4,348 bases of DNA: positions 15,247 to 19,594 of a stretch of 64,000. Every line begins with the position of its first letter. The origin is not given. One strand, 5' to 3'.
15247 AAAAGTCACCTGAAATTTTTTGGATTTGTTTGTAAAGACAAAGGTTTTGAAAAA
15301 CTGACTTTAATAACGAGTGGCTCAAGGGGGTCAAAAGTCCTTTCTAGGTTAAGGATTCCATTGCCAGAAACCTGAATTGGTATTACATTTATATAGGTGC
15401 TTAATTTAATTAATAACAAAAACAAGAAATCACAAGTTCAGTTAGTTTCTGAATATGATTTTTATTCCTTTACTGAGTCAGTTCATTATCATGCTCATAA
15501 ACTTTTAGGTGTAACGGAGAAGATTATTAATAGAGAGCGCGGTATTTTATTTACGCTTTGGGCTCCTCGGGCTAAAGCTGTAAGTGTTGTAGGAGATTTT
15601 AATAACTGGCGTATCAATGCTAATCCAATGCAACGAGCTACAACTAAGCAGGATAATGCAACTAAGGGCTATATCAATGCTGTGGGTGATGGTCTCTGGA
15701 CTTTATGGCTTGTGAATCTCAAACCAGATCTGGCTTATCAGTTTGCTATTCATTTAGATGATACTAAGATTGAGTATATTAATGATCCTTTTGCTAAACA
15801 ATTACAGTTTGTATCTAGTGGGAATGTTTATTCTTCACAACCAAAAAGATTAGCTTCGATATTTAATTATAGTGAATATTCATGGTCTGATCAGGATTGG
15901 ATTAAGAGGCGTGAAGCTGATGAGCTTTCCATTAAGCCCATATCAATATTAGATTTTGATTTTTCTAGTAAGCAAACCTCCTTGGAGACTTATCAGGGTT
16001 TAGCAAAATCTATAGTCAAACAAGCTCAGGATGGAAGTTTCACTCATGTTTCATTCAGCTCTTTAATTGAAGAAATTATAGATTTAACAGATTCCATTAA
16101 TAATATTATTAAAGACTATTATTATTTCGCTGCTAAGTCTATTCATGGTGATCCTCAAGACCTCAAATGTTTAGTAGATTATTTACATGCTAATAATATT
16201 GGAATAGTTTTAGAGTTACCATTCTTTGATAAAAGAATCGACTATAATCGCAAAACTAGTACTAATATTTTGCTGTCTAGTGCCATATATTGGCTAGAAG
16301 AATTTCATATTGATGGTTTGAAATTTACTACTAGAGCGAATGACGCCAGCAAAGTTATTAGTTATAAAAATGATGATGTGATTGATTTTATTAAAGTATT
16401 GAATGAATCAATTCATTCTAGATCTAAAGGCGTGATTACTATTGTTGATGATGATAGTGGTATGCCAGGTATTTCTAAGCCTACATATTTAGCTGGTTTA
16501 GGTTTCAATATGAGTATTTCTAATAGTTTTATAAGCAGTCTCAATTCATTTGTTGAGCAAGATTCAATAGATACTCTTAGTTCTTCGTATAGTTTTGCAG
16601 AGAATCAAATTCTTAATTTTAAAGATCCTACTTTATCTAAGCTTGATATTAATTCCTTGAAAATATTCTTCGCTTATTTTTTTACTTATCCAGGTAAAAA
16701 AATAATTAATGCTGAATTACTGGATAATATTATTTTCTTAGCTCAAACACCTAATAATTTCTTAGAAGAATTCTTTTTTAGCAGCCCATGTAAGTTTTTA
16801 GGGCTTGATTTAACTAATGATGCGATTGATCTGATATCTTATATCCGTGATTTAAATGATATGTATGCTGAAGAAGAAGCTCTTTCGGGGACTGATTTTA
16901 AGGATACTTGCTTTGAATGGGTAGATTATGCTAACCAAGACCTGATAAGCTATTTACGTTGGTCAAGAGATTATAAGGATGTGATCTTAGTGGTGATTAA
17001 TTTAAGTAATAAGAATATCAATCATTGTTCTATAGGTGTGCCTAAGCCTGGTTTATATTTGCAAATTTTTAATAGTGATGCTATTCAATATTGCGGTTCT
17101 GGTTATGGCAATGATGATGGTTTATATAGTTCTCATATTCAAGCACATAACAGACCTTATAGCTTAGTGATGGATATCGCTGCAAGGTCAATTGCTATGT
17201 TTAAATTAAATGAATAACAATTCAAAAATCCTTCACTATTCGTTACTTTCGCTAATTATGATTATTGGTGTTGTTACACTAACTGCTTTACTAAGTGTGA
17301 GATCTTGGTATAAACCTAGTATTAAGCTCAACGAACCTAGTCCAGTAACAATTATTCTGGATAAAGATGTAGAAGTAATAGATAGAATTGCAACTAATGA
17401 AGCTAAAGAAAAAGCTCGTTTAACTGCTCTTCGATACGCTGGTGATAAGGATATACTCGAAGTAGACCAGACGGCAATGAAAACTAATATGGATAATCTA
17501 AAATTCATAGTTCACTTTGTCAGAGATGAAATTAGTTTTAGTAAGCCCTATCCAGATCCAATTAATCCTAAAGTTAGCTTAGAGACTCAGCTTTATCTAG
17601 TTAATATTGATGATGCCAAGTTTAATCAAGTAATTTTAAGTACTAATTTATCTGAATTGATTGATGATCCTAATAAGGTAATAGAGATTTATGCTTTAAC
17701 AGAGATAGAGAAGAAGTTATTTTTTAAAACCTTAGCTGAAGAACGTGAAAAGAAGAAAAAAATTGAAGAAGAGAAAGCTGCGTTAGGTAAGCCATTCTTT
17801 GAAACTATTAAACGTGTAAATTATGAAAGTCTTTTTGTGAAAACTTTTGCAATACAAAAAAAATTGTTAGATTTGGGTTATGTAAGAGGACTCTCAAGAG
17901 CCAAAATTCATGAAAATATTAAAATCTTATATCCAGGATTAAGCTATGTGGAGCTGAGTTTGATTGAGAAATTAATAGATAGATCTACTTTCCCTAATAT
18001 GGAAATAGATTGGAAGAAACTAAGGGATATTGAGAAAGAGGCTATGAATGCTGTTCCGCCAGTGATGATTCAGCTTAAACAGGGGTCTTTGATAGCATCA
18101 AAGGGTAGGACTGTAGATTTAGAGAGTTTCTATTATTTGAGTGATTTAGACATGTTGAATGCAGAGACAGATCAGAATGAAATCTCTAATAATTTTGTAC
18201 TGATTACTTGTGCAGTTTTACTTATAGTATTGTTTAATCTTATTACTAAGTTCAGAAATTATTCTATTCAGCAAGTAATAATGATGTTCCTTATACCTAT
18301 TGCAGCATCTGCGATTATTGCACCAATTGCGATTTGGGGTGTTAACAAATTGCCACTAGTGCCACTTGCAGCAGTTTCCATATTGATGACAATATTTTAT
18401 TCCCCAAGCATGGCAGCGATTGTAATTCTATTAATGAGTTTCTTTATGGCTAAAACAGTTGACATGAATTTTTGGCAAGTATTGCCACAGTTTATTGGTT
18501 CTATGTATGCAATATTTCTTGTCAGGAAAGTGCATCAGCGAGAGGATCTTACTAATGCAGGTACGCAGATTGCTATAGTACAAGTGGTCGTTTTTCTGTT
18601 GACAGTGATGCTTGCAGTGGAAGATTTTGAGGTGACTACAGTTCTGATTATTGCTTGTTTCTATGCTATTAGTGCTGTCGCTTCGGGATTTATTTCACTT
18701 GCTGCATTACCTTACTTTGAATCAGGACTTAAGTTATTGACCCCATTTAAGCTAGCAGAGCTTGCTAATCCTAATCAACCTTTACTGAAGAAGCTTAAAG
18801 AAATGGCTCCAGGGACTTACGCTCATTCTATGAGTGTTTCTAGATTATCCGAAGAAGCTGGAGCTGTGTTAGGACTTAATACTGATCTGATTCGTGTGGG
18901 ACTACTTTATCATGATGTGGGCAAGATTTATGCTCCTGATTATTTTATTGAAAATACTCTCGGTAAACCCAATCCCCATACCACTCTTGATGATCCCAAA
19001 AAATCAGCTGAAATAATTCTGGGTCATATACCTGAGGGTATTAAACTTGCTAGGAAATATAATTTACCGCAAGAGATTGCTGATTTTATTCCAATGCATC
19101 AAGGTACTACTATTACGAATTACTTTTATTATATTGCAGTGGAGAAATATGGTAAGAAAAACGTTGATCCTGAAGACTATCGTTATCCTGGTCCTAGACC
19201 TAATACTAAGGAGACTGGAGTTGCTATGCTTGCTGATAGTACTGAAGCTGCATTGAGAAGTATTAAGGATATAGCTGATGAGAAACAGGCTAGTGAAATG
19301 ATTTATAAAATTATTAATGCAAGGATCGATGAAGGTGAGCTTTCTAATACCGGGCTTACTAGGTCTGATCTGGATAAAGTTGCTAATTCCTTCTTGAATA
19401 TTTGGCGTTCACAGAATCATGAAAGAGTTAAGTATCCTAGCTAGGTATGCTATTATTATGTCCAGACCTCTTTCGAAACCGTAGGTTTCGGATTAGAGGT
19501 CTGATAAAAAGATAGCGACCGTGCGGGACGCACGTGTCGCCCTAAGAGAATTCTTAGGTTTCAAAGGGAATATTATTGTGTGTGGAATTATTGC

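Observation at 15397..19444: GlgB pseudoenzyme translationally coupled to a PgpH-like HD phosphodiesterase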

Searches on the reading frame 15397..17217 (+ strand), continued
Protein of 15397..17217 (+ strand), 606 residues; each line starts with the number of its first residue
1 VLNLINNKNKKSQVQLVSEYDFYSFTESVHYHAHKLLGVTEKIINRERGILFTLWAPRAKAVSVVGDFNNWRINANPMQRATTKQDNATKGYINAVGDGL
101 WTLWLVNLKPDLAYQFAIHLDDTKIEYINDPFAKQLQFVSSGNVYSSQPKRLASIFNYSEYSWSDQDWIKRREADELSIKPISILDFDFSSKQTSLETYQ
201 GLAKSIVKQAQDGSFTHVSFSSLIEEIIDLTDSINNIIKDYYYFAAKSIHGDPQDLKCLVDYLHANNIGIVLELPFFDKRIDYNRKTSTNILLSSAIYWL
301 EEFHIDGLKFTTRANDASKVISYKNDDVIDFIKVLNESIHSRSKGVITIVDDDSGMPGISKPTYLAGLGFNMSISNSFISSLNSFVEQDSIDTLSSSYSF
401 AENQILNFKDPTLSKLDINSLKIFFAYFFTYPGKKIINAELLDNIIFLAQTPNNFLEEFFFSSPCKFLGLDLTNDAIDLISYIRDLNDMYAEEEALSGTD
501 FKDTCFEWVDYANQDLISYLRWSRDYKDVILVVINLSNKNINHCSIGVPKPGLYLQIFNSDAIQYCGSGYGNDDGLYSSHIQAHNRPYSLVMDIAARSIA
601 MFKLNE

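Call 22: search_protein_families(library=pfam, proteins=[L006:3895-5391:+, L007:2118-3602:+, L008:7732-9222:+, L009:7307-8794:+, L006:5360-5929:+, L007:3684-4346:+, L007:4596-6011:+, L008:9229-10332:-, L009:8813-10561:-], max_evalue=0.001)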
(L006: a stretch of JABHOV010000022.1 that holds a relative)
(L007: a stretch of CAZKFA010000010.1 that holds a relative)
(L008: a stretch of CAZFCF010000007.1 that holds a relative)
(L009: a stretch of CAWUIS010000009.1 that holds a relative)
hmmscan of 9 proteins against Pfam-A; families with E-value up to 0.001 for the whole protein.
L006:3895-5391:+ (498 aa): 3 families
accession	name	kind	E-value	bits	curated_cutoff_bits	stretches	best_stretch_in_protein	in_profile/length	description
PF01977.22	UbiD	-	2.8e-73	245.9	23.3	1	124-334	3-206/206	3-octaprenyl-4-hydroxybenzoate carboxy-lyase Rift-related domain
PF20696.2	UbiD_C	-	2.2e-40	138.1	24.2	1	339-462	1-127/127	3-octaprenyl-4-hydroxybenzoate carboxy-lyase C-terminal domain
PF20695.2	UbiD_N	-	6.9e-23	81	24.3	1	12-90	1-77/78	3-octaprenyl-4-hydroxybenzoate carboxy-lyase N-terminal domain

L007:2118-3602:+ (494 aa): 3 families
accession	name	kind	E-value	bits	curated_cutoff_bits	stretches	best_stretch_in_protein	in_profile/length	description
PF01977.22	UbiD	-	5.6e-75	251.5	23.3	1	120-328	3-206/206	3-octaprenyl-4-hydroxybenzoate carboxy-lyase Rift-related domain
PF20696.2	UbiD_C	-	4.5e-40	137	24.2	1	333-456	1-127/127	3-octaprenyl-4-hydroxybenzoate carboxy-lyase C-terminal domain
PF20695.2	UbiD_N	-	4.1e-23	81.7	24.3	1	10-84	1-75/78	3-octaprenyl-4-hydroxybenzoate carboxy-lyase N-terminal domain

L008:7732-9222:+ (496 aa): 3 families
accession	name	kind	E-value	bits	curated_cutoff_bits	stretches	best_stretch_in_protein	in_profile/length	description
PF01977.22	UbiD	-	2.5e-75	252.6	23.3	1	128-332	2-206/206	3-octaprenyl-4-hydroxybenzoate carboxy-lyase Rift-related domain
PF20696.2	UbiD_C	-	7.6e-39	133.1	24.2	1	337-460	1-127/127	3-octaprenyl-4-hydroxybenzoate carboxy-lyase C-terminal domain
PF20695.2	UbiD_N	-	3.5e-25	88.3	24.3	1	13-86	1-69/78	3-octaprenyl-4-hydroxybenzoate carboxy-lyase N-terminal domain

L009:7307-8794:+ (495 aa): 3 families
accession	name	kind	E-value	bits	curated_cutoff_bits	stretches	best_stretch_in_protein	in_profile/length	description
PF01977.22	UbiD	-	4.4e-77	258.3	23.3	1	127-331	2-206/206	3-octaprenyl-4-hydroxybenzoate carboxy-lyase Rift-related domain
PF20696.2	UbiD_C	-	4.6e-39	133.8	24.2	1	336-459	1-127/127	3-octaprenyl-4-hydroxybenzoate carboxy-lyase C-terminal domain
PF20695.2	UbiD_N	-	3.1e-24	85.3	24.3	1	13-92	2-75/78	3-octaprenyl-4-hydroxybenzoate carboxy-lyase N-terminal domain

L006:5360-5929:+ (189 aa): 1 family
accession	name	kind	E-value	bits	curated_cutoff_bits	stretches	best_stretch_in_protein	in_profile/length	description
PF08570.15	DUF1761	-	0.00046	20.9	31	1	77-184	29-122/123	Protein of unknown function (DUF1761)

L007:3684-4346:+ (220 aa): 1 family
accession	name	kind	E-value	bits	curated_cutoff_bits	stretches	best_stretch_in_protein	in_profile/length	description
PF01195.25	Pept_tRNA_hydro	-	1.5e-50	172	27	1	17-206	1-173/183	Peptidyl-tRNA hydrolase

L007:4596-6011:+ (471 aa): 1 family
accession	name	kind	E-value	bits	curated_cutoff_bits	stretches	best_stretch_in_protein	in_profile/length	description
PF00361.26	Proton_antipo_M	-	7.9e-38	130.8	21.5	1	116-412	1-292/294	NADH:quinone oxidoreductase/Mrp antiporter, TM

L008:9229-10332:- (367 aa): 1 family
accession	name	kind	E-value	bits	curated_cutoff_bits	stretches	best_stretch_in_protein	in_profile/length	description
PF02661.23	Fic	-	4.1e-18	66.4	24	1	120-229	2-93/93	Fic/DOC family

L009:8813-10561:- (582 aa): 2 families
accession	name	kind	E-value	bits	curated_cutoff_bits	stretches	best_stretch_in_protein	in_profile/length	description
PF02543.21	Carbam_trans_N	-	3.7e-75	254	24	1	2-353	1-345/346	Carbamoyltransferase N-terminus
PF16861.10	Carbam_trans_C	-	3.7e-65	219.1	27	1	411-581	2-170/170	Carbamoyltransferase C-terminus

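Call 55: predict_structure(alignment_id=A2)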
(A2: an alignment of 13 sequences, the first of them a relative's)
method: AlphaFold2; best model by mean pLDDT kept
length: 606 residues; sequences in the alignment: 13
mean_pLDDT: 69.4   pTM: 0.73
mean pLDDT of the five models: 69.4, 66.9, 65.9, 65.0, 61.6
residues with pLDDT >= 90: 65; 70-90: 289; 50-70: 126; < 50: 126
segments of 3 or more residues with pLDDT < 50: 1-25, 69-71, 83-97, 137-150, 161-166, 229-238, 314-323, 360-368, 395-399, 453-475
pLDDT, mean of each block of 10 residues (from residue 1): 30 33 50 76 79 79 66 65 45 48 76 77 73 56 41 64 49 64 89 76 90 92 65 44 59 75 87 71 70 80 81 47 59 73 73 54 45 73 70 49 74 77 88 88 79 47 40 59 92 86 79 80 89 90 88 90 80 74 74 89 85
secondary structure, 60 per line:
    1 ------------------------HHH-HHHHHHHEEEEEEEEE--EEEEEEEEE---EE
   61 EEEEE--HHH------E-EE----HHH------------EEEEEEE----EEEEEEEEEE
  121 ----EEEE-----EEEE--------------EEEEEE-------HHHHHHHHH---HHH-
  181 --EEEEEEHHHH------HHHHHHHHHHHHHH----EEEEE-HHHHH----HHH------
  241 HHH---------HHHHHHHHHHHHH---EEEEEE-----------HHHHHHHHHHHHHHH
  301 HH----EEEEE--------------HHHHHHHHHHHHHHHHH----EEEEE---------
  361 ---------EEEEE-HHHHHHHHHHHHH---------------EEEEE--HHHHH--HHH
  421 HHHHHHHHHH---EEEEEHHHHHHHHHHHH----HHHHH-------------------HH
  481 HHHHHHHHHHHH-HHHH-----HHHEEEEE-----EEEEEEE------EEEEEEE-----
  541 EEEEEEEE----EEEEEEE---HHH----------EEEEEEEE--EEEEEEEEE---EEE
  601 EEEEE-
elements in order: H29-35 E36-44 E47-55 E59-65 E100-106 E111-120 E125-128 E134-137 E152-157 H165-173 E183-188 H189-192 H199-212 E217-221 H223-227 H253-265 E269-274 H286-302 E307-311 H326-342 E347-351 E370-374 H376-388 E404-408 H411-415 H418-430 E434-438 H439-450 H455-459 H479-492 H494-497 E506-510 E516-522 E529-535 E541-548 E553-559 E576-583 E586-594 E598-605

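Call 59: fold_search(model_id=the predicted structure, library=pdb)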
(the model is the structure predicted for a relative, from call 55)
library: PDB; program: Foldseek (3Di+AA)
matches with E <= 10: 1622; with E <= 0.001: 585
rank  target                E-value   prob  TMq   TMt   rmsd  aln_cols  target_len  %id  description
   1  8zqa_A                7.6e-38  1.00  0.56  0.57  10.6       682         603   23  Crystal structure of 1,4-alpha-glucan branching protein from Rhodothermus profundi (released 2024-10-02)
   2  3k1d                  2.2e-37  1.00  0.57  0.49  12.2       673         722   22  Crystal structure of glycogen branching enzyme synonym: 1,4-alpha-D-glucan:1,4-alpha-D-GLUCAN 6-glucosyl-transferase fro (released 2010-05-05)
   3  8zqa_D                2.9e-37  1.00  0.60  0.61  11.1       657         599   25  Crystal structure of 1,4-alpha-glucan branching protein from Rhodothermus profundi (released 2024-10-02)
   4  8zqa_E                5.3e-37  1.00  0.57  0.58  10.4       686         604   24  Crystal structure of 1,4-alpha-glucan branching protein from Rhodothermus profundi (released 2024-10-02)
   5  8zqa_C                5.6e-37  1.00  0.58  0.58  11.1       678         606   24  Crystal structure of 1,4-alpha-glucan branching protein from Rhodothermus profundi (released 2024-10-02)
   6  6joy                  6.7e-37  1.00  0.58  0.57  11.1       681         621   24  The X-ray Crystallographic Structure of Branching Enzyme from Rhodothermus obamensis STB05 (released 2020-03-04)
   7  5gr3                  8.8e-37  1.00  0.57  0.46  12.0       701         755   22  Crystal structure of branching enzyme L541A/W655A mutant from Cyanothece sp. ATCC 51142 (released 2017-08-16)
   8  8zqa_B                9.8e-37  1.00  0.59  0.59  10.4       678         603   24  Crystal structure of 1,4-alpha-glucan branching protein from Rhodothermus profundi (released 2024-10-02)
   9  8sdb_C                3.2e-36  1.00  0.56  0.56  11.4       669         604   20  Crystal Structure of E.Coli Branching Enzyme in complex with malto-octose (released 2023-07-12)
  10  8zqa_F                3.5e-36  1.00  0.58  0.59   9.6       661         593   25  Crystal structure of 1,4-alpha-glucan branching protein from Rhodothermus profundi (released 2024-10-02)
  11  8zqa_H                3.7e-36  1.00  0.59  0.59  10.1       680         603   24  Crystal structure of 1,4-alpha-glucan branching protein from Rhodothermus profundi (released 2024-10-02)
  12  5gr2                  5.5e-36  1.00  0.58  0.47  11.9       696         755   22  Crystal structure of branching enzyme L541A mutant from Cyanothece sp. ATCC 51142 (released 2017-08-16)
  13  8zqa_G                5.5e-36  1.00  0.58  0.58  10.4       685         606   24  Crystal structure of 1,4-alpha-glucan branching protein from Rhodothermus profundi (released 2024-10-02)
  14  5gqu                  8.1e-36  1.00  0.59  0.48  11.8       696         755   22  Crystal structure of branching enzyme from Cyanothece sp. ATCC 51142 (released 2017-02-22)
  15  5gqw                  8.1e-36  1.00  0.58  0.47  11.9       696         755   22  Crystal structure of branching enzyme W610N mutant from Cyanothece sp. ATCC 51142 (released 2017-02-22)
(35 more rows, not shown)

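Call 96: search_protein_representatives(alignment_id=A2)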
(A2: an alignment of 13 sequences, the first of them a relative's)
Query: 13 sequences, 596 profile positions. Proteins with E-value up to 0.001 (for the whole library): 12394; up to 1e-10: 4349; up to 1e-30: 734. The best 150 are listed.
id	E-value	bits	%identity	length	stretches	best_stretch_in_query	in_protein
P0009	6.9e-276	932.8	-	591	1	8-595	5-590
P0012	7.7e-238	807.1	-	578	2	1-428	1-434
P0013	3.7e-207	705.8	-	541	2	1-431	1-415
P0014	3.9e-191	652.9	-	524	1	3-521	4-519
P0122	6.9e-182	622.4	-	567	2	11-437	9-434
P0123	2.4e-178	610.7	-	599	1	14-594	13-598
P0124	2.4e-159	547.9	-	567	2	1-436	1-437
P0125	1.4e-152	525.6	-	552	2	2-435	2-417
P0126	1.2e-151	522.5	-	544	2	9-436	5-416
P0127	2.5e-148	511.5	-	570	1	5-594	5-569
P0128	3.2e-147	507.9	-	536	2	9-428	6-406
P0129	5.4e-129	447.7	-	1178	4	18-593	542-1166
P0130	1.2e-106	373.9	-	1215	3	22-593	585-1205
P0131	8.8e-105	367.7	-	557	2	9-447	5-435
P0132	1.7e-96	340.4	-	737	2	15-593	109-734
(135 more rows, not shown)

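Call 97: search_protein_families(library=pfam, proteins=[P0129, P0130, P0131, P0122, P0123, P0127], max_evalue=0.001)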
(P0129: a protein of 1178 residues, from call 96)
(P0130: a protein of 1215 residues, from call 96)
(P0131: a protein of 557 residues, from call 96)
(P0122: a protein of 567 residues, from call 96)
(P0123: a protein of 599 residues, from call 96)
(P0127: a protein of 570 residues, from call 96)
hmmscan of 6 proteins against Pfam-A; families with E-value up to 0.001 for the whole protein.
P0129 (1178 aa): 4 families
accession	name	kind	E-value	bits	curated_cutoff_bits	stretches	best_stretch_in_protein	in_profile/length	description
PF02922.24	CBM_48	-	3.9e-59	197.4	22.4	2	133-215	2-83/83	Carbohydrate-binding module 48 (Isoamylase N-terminal domain)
PF22019.2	GlgB_N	-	9.5e-54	179.9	27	3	11-106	2-94/94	alpha-1,4-glucan branching enzyme GlgB, N-terminal domain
PF00128.31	Alpha-amylase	-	3.5e-20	73.1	22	1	711-786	23-96/446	Alpha amylase, catalytic domain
PF02806.24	Alpha-amylase_C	-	6.2e-19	68.6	21.2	1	1068-1167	1-94/95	Alpha amylase, C-terminal all-beta domain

P0130 (1215 aa): 6 families
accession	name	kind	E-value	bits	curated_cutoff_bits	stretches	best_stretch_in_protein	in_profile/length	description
PF02922.24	CBM_48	-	9.4e-63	209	22.4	3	600-683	1-83/83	Carbohydrate-binding module 48 (Isoamylase N-terminal domain)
PF22019.2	GlgB_N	-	1.6e-52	176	27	3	57-153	2-94/94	alpha-1,4-glucan branching enzyme GlgB, N-terminal domain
PF02806.24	Alpha-amylase_C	-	2.3e-19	70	21.2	1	1107-1206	1-94/95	Alpha amylase, C-terminal all-beta domain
PF00128.31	Alpha-amylase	-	1e-16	61.7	22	1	753-833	25-101/446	Alpha amylase, catalytic domain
PF16561.11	AMPK1_CBM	-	7.9e-05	23.2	26.8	0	197-224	6-32/85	Glycogen recognition site of AMP-activated protein kinase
PF16760.10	CBM53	-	0.0002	22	27.6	0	204-252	12-51/57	Starch/carbohydrate-binding module (family 53)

P0131 (557 aa): 3 families
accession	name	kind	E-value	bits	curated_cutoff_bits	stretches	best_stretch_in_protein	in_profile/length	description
PF02922.24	CBM_48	-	1.1e-14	55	22.4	1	34-114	2-83/83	Carbohydrate-binding module 48 (Isoamylase N-terminal domain)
PF02806.24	Alpha-amylase_C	-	1.6e-09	38.4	21.2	1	463-552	8-93/95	Alpha amylase, C-terminal all-beta domain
PF22019.2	GlgB_N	-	1.8e-05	25.2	27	1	21-113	7-94/94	alpha-1,4-glucan branching enzyme GlgB, N-terminal domain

P0122 (567 aa): 3 families
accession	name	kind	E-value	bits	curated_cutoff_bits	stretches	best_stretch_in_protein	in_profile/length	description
PF02806.24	Alpha-amylase_C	-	1.4e-18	67.4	21.2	1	471-562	7-93/95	Alpha amylase, C-terminal all-beta domain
PF02922.24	CBM_48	-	2.9e-16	60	22.4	1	36-118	2-83/83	Carbohydrate-binding module 48 (Isoamylase N-terminal domain)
PF22019.2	GlgB_N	-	9.8e-07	29.2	27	1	20-117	4-94/94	alpha-1,4-glucan branching enzyme GlgB, N-terminal domain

P0123 (599 aa): 3 families
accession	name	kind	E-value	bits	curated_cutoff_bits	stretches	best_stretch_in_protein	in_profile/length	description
PF02922.24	CBM_48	-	1.6e-17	64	22.4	1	37-119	2-83/83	Carbohydrate-binding module 48 (Isoamylase N-terminal domain)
PF02806.24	Alpha-amylase_C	-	3.9e-14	53.2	21.2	1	504-598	5-94/95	Alpha amylase, C-terminal all-beta domain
PF22019.2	GlgB_N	-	3.9e-06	27.3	27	1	34-118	17-94/94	alpha-1,4-glucan branching enzyme GlgB, N-terminal domain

P0127 (570 aa): 2 families
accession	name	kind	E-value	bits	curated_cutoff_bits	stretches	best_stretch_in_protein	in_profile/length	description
PF02922.24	CBM_48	-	4.5e-16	59.4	22.4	1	38-120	2-81/83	Carbohydrate-binding module 48 (Isoamylase N-terminal domain)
PF02806.24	Alpha-amylase_C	-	1.4e-11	45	21.2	1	478-569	5-94/95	Alpha amylase, C-terminal all-beta domain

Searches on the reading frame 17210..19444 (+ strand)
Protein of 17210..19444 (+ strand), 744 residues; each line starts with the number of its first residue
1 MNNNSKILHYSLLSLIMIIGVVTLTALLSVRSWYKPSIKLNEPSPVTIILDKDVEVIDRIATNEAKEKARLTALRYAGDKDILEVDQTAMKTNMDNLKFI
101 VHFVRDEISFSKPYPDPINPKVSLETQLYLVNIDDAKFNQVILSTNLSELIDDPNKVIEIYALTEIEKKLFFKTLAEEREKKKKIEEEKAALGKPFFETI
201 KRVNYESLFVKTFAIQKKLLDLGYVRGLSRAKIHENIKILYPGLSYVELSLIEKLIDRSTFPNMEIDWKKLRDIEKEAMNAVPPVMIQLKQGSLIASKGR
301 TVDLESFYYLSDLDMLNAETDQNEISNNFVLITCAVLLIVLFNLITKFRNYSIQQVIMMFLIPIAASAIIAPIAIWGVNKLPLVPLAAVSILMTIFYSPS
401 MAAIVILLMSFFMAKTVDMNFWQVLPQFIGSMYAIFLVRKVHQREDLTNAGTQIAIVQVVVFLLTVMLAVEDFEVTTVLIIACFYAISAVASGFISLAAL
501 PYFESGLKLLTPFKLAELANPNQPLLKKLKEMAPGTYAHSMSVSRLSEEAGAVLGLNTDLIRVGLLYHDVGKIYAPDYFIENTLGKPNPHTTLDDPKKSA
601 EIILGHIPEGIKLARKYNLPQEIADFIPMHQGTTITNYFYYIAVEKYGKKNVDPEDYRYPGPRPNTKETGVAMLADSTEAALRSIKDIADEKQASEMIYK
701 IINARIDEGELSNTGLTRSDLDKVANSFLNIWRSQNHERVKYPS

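Call 3: search_protein_families(library=pfam, proteins=[window:17210-19444:+], max_evalue=0.1)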
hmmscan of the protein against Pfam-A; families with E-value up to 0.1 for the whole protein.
window:17210-19444:+ (744 aa): 3 families
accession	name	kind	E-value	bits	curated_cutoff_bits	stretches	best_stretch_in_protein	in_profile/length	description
PF07698.17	7TM-7TMR_HD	-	8.7e-23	81.7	29.4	1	331-511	8-190/190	7TM receptor with intracellular HD hydrolase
PF07697.16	7TMR-HDED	-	7.4e-16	59.3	27.6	1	39-317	1-224/224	7TM-HD extracellular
PF01966.28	HD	-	9.2e-15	55.4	22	1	536-680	1-115/116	HD domain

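Call 4: search_protein_families(library=ncbifam, proteins=[window:17210-19444:+], max_evalue=0.1)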
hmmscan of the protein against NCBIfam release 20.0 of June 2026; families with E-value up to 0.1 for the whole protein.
window:17210-19444:+ (744 aa): 5 families
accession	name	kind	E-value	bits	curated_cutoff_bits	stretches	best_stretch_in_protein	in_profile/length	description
TIGR00277.1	HDIG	domain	2.1e-19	69.2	27.6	1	533-632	2-83/84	HDIG domain-containing metalloprotein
TIGR01964.1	chpXY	subfamily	0.012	14.6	293.7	1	393-514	160-279/411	CO2 hydration protein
NF002829.0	PRK03007.1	equivalog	0.017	14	385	1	516-572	47-103/425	deoxyguanosinetriphosphate triphosphohydrolase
TIGR03319.1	RNase_Y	equivalog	0.04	12.4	454.35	0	537-573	331-367/514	ribonuclease Y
NF009344.0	PRK12705.1-1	equivalog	0.047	12.3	831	0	601-642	429-470/572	hypothetical protein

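Call 40: search_solved_structures(query=window:17210-19444:+, show_alignments=1)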
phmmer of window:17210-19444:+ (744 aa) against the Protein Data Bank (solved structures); distinct sequences matched with E-value up to 0.001: 1.
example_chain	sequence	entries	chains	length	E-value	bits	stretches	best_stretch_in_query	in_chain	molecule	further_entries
4s1b_A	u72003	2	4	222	6.6e-48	167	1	519-743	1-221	Lmo1466 protein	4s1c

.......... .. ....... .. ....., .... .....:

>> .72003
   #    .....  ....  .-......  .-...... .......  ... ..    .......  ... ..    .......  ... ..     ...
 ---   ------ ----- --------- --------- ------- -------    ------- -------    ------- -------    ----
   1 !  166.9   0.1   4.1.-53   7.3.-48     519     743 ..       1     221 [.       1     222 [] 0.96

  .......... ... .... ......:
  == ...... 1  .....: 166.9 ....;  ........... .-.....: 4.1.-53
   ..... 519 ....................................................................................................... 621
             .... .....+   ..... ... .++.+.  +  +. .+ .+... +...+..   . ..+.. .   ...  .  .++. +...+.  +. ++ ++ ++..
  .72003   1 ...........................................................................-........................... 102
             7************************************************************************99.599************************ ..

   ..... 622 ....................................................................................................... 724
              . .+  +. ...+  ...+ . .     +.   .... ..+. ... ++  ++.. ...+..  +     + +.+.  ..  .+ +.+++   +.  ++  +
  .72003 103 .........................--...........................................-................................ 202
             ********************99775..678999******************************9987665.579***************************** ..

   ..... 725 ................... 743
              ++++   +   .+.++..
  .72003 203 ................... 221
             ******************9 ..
